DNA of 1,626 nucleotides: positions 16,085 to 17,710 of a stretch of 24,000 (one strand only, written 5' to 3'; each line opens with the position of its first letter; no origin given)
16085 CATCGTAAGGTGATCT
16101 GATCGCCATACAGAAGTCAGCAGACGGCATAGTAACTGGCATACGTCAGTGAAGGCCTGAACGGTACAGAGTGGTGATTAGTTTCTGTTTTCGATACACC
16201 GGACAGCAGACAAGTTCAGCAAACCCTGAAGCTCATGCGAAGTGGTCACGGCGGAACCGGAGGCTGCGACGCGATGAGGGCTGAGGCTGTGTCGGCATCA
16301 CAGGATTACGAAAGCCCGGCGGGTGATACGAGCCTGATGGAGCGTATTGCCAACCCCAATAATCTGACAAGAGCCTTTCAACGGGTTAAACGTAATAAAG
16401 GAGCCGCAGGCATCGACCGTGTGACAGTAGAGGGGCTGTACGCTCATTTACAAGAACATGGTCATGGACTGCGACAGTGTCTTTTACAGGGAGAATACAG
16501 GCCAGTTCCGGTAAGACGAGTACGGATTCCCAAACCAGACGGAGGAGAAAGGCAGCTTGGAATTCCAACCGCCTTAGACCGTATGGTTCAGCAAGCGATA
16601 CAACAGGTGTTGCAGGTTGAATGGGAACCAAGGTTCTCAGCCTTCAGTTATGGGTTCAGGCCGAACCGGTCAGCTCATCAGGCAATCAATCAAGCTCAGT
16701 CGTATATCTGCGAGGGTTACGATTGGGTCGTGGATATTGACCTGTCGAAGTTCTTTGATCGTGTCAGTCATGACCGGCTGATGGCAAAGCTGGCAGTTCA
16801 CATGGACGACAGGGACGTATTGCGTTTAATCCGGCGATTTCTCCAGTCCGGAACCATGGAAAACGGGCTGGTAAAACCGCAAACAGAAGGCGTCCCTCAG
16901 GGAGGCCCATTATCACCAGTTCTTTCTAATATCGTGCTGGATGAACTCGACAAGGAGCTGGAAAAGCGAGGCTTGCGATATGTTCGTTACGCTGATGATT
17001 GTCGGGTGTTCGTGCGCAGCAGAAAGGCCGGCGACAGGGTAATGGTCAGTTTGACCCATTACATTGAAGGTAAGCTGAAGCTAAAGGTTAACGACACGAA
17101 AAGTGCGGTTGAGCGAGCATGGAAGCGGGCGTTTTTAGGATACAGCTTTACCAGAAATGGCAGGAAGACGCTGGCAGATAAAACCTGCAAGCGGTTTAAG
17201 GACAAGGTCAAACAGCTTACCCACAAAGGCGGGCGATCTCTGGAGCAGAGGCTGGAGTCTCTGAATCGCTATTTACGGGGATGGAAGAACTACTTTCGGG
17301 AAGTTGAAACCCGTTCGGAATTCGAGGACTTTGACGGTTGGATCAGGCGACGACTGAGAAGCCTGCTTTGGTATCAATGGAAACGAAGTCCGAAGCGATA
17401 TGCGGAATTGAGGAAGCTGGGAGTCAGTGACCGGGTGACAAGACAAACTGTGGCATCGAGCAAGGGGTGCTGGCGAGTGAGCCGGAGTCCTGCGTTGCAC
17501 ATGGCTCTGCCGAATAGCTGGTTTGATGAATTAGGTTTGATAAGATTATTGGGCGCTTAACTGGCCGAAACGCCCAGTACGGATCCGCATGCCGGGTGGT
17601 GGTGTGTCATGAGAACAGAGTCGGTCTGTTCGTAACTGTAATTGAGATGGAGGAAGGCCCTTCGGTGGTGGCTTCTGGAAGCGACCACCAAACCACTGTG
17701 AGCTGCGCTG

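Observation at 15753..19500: Bacterial twintron: a complete AGC-type group II intron inserted in the DV-DVI linker of a class IIC intron that itself sits behind a terminator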

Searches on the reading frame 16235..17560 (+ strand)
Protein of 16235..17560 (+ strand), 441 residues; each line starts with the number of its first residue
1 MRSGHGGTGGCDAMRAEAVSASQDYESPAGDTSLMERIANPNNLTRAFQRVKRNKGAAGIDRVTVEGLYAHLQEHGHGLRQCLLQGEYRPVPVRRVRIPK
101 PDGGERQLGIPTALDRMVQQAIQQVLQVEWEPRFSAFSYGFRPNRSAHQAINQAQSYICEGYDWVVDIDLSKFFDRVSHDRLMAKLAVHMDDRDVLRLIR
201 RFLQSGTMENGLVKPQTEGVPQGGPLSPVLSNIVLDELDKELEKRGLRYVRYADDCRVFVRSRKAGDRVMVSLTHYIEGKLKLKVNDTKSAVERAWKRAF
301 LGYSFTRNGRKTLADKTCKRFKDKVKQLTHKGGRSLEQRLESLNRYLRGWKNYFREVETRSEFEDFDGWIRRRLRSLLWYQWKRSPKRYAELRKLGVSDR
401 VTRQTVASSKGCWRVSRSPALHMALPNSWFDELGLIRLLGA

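Call 7: search_protein_families(library=pfam, proteins=[window:16235-17560:+])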
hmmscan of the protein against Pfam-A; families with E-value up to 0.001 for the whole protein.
window:16235-17560:+ (441 aa): 2 families
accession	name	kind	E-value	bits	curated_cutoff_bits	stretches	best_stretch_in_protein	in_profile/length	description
PF00078.32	RVT_1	-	3.2e-40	138.5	29.6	1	98-304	1-204/205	Reverse transcriptase (RNA-dependent DNA polymerase)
PF08388.16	GIIM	-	7.7e-22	77.5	23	1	319-395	2-79/80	Group II intron, maturase-specific domain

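Call 9: find_homologous_proteins(query=window:16235-17560:+)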
Query window:16235-17560:+ (441 aa): 8000 proteins with E <= 0.001 among 8000 candidates; the best 120 are listed.
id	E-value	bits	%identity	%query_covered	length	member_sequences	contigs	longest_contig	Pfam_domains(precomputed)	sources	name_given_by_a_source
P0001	1.1e-289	978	100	97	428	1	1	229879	PF00078.33,PF08388.17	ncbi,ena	-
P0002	3.3e-275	931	96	96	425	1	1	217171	PF00078.33,PF08388.17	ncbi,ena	-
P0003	7.0e-264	893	89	100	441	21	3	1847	PF00078.33,PF08388.17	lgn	-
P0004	2.4e-254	862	89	97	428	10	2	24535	PF00078.33,PF08388.17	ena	-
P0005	2.7e-244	829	82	100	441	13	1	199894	PF00078.33,PF08388.17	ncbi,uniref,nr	ncbi:group II intron reverse transcriptase/maturase [Endozoicomonas numazuensis]|uniref:group II int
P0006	8.1e-221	751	83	89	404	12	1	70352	PF00078.33,PF08388.17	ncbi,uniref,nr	ncbi:DNA polymerase [Endozoicomonas montiporae]|uniref:RNA-directed DNA polymerase n=1 Tax=Endozoico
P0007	8.8e-217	738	76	97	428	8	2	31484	PF00078.33,PF08388.17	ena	-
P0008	3.0e-210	716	88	81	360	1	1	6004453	PF00078.33,PF08388.17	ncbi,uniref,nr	ncbi:group II intron reverse transcriptase/maturase [Endozoicomonas sp. 4G]|uniref:group II intron r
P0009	8.7e-161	553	61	93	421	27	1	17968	PF00078.33,PF08388.17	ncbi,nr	ncbi:group II intron reverse transcriptase/maturase [Photobacterium carnosum]|nr:group II intron rev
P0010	7.4e-160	550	62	92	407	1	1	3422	PF00078.33,PF08388.17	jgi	jgi:RNA-directed DNA polymerase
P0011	1.1e-159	550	58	98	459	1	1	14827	PF00078.33,PF08388.17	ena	-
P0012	1.6e-158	546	57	96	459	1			PF00078.33,PF08388.17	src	-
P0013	9.3e-158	543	57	96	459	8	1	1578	PF00078.33,PF08388.17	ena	-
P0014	1.1e-157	543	56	99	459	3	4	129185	PF00078.33,PF08388.17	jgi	jgi:RNA-directed DNA polymerase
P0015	1.5e-157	543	57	98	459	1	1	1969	PF00078.33,PF08388.17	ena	-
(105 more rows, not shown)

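Call 10: find_related_loci(query=window:16235-17560:+, collection=genome_contigs, flank=4000)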
Query window:16235-17560:+ (441 aa) in genome_contigs; peptide patterns used: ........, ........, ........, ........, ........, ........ (x = any residue, [..] = any of these).
600 stretches matched a pattern (row limit reached: there are more); 536 encode a relative of the query (tblastn E <= 1e-3); the best 80 are kept; 80 distinct loci.
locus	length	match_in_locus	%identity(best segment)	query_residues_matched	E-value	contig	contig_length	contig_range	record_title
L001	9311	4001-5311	82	1-437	0e+0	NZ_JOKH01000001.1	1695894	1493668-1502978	Endozoicomonas numazuensis strain DSM 25634 scaffold00001, whole genome shotgun sequence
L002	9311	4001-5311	82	1-437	0e+0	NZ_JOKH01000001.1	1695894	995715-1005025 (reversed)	Endozoicomonas numazuensis strain DSM 25634 scaffold00001, whole genome shotgun sequence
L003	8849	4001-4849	81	1-283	9e-154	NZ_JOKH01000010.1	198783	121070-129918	Endozoicomonas numazuensis strain DSM 25634 scaffold00010, whole genome shotgun sequence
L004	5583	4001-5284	53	16-441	5e-146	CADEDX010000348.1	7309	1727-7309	MAG: uncultured Bradyrhizobium sp. isolate Bradyrhizobium sp. RBC079 genome assembly, contig: MAG079_348, whole genome s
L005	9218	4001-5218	55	34-435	9e-146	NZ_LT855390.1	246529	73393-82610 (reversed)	Paucisalibacillus globulus strain PG, whole genome shotgun sequence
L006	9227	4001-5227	55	34-439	5e-145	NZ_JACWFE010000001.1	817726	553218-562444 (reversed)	Bacillus sp. S/N-304-OC-R1 S/N-304-OC-R1_contig_1, whole genome shotgun sequence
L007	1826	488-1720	54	33-439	4e-156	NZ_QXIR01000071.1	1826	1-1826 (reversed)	Bacillus salacetis strain SKP7-4 71, whole genome shotgun sequence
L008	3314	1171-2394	55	32-435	5e-150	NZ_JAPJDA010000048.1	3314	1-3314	Salinimicrobium profundisediminis strain MT39 NODE_48_length_3314_cov_11.903306_48, whole genome shotgun sequence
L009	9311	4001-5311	82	1-437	0e+0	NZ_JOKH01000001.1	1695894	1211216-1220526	Endozoicomonas numazuensis strain DSM 25634 scaffold00001, whole genome shotgun sequence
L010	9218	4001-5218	53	34-435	3e-143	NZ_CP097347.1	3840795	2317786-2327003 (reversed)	Virgibacillus sp. CBA3643 chromosome, complete genome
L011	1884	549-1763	54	34-435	5e-154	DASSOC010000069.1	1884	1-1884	MAG TPA_asm: Solirubrobacterales bacterium isolate SMAG_U1242 k141_312139, whole genome shotgun sequence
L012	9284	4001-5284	53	16-438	1e-142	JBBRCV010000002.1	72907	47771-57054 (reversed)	MAG: Elainellales cyanobacterium isolate Co_metawrap_2419 Cmw_2419_k141_15174022_length_72907_cov_11.8876, whole genome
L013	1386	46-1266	54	32-435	5e-156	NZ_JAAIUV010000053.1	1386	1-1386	Neobacillus thermocopriae strain SgZ-7 Scaffold53, whole genome shotgun sequence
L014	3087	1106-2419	52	4-439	7e-149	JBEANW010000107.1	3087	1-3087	MAG: Cyanobacteriota bacterium isolate marthacreek_2019_sw_WHONDRS-S19S_0030_B_bin.10 scaffold_1828201, whole genome sho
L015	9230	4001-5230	53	34-439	3e-142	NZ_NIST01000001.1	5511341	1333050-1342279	Evansella halocellulosilytica strain FJAT-44876 Scaffold1, whole genome shotgun sequence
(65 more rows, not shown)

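Call 15: find_encoding_contigs(protein=P0002, flank=5000, max_places=4)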
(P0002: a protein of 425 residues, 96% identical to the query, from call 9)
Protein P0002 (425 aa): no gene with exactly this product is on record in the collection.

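Call 18: find_encoding_contigs(protein=P0001, flank=5000, max_places=10)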
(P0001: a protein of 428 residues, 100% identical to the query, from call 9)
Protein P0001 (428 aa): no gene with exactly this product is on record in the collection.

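Call 52: search_solved_structures(query=window:16235-17560:+, max_evalue=1e-10)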
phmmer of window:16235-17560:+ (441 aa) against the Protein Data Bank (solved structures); distinct sequences matched with E-value up to 1e-10: 11.
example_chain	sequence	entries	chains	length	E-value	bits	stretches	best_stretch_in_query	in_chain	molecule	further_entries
6ar1_A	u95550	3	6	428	5.4e-134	450.3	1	33-436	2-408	GsI-IIC RT | Trt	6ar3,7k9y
7uim_D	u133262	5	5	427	6.6e-104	351.1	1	32-439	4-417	Group II intron reverse transcriptase/maturase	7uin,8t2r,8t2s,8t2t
5hhl_A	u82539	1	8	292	5.4e-84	285.5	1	32-307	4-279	Retron-type reverse transcriptase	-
5hhj_A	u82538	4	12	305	1.1e-83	284.5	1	30-306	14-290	Retron-type reverse transcriptase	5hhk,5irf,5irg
5g2x_C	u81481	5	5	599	1.1e-38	136.2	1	32-258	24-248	GROUP II INTRON-ENCODED PROTEIN LTRA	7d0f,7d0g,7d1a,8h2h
6me0_C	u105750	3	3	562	7e-36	127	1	51-376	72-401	Maturase reverse transcriptase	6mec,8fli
7kft_D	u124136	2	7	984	1.4e-27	99.6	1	83-309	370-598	Cas6-RT-Cas1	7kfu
9ioa_A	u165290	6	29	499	1.1e-16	63.7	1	95-290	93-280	RNA-dependent DNA polymerase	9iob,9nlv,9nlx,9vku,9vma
9d4s_A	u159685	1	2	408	6.4e-14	54.6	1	97-305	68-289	Group II intron-like 4 reverse transcriptase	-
9d5x_A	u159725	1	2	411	6.4e-14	54.6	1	97-305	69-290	Group II intron-like 4 reverse transcriptase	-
8bgj_A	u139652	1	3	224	4.3e-13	51.9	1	136-291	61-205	RNA-directed DNA polymerase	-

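Call 87: find_encoding_contigs(protein=P0004, flank=4500, max_places=8)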
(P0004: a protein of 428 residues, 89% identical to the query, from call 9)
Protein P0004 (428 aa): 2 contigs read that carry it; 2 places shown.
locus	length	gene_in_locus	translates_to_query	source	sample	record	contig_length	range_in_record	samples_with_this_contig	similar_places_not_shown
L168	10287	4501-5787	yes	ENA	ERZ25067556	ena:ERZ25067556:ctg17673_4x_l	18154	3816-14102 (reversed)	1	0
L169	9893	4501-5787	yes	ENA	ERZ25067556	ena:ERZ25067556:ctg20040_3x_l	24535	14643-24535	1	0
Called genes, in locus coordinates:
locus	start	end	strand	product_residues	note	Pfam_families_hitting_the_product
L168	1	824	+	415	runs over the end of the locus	PF00078:RVT_1, PF08388:GIIM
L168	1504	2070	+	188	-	PF06938:DUF1285_N, PF21028:DUF1285_C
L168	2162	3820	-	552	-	PF00890:FAD_binding_2 (faint), PF01266:DAO (faint), PF01946:Thi4 (faint), PF13450:NAD_binding_8 (weak), PF21162:ETFQO_UQ-bd, PF05187:Fer4_ETF_QO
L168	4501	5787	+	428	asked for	PF00078:RVT_1, PF08388:GIIM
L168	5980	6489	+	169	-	PF01527:HTH_Tnp_1 (faint)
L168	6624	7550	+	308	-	PF13565:HTH_32 (faint), PF00665:rve, PF13683:rve_3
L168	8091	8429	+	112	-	PF01797:Y1_Tnp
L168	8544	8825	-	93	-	PF13340:DUF4096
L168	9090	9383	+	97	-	-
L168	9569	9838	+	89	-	-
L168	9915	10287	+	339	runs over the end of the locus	PF00078:RVT_1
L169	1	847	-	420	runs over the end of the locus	PF00078:RVT_1, PF08388:GIIM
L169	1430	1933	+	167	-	PF01527:HTH_Tnp_1, PF13518:HTH_28 (faint)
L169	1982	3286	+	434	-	PF13701:DDE_Tnp_1_4, PF01609:DDE_Tnp_1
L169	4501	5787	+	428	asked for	PF00078:RVT_1, PF08388:GIIM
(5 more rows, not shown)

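Call 88: find_encoding_contigs(protein=P0007, flank=4500, max_places=8)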
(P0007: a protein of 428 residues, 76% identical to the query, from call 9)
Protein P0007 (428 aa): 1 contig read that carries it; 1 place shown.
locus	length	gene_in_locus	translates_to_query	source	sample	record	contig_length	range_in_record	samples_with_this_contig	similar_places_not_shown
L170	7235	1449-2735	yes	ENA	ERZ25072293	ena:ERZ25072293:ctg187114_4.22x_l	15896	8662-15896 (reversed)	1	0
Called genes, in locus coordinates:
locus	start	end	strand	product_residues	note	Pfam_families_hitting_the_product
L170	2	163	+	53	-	?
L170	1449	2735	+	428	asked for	PF00078:RVT_1, PF08388:GIIM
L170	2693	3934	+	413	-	-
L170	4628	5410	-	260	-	PF03413:PepSY (faint)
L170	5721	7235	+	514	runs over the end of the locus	-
